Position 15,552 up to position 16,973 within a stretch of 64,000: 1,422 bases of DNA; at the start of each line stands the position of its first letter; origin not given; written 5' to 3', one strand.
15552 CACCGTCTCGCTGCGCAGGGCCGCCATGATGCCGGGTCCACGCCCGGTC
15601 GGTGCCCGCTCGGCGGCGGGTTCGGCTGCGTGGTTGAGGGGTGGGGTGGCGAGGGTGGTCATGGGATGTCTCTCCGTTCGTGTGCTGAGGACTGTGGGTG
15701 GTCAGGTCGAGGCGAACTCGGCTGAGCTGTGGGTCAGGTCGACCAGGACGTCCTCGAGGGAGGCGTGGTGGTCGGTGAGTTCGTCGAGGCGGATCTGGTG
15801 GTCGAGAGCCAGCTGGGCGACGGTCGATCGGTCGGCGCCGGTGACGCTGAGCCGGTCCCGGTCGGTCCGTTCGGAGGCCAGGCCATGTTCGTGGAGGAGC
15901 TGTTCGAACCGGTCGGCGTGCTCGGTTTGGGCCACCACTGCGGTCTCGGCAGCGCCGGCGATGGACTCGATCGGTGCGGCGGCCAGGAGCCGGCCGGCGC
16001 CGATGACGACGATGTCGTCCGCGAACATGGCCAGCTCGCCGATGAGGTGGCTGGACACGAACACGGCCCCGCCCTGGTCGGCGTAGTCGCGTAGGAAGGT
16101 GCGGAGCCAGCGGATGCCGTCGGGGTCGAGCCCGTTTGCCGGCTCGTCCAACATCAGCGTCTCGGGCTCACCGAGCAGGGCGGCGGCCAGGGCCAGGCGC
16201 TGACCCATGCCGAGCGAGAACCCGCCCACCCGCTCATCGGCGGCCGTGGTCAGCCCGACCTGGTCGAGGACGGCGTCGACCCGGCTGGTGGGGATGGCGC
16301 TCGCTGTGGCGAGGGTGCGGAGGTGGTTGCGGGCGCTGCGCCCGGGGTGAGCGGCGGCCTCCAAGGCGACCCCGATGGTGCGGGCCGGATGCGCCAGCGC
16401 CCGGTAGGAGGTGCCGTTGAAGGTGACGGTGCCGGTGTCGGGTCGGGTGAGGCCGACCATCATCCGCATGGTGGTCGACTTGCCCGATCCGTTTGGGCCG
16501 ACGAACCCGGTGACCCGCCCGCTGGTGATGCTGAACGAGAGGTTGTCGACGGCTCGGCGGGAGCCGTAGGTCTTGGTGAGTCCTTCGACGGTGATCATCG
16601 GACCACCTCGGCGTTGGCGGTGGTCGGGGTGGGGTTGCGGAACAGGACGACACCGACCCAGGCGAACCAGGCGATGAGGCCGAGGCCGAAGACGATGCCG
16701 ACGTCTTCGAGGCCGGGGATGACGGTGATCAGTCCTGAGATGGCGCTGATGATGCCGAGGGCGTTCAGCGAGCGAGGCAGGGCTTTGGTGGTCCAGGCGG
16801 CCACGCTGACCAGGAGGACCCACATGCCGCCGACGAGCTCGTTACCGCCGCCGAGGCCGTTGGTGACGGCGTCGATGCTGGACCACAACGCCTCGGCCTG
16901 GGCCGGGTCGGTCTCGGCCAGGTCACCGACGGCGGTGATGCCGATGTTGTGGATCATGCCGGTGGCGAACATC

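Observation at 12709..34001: ~21-kb accessory segment bracketed by 78-bp imperfect direct repeats next to the 3' side of tRNA-Ile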

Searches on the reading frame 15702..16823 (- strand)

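Call 10: search_protein_families(library=pfam, proteins=[window:15702-16823:-])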
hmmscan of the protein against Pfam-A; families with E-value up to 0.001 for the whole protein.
window:15702-16823:- (373 aa): 3 families
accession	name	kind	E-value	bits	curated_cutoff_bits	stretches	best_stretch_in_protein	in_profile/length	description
PF00005.33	ABC_tran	-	1.1e-27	97.7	25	1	93-230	2-137/137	ABC transporter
PF13304.12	AAA_21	-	3.7e-13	50.7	27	1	199-260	235-299/304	AAA domain, putative AbiEii toxin, Type IV TA system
PF13401.12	AAA_22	-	0.00082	20.1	27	0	106-246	9-110/130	AAA domain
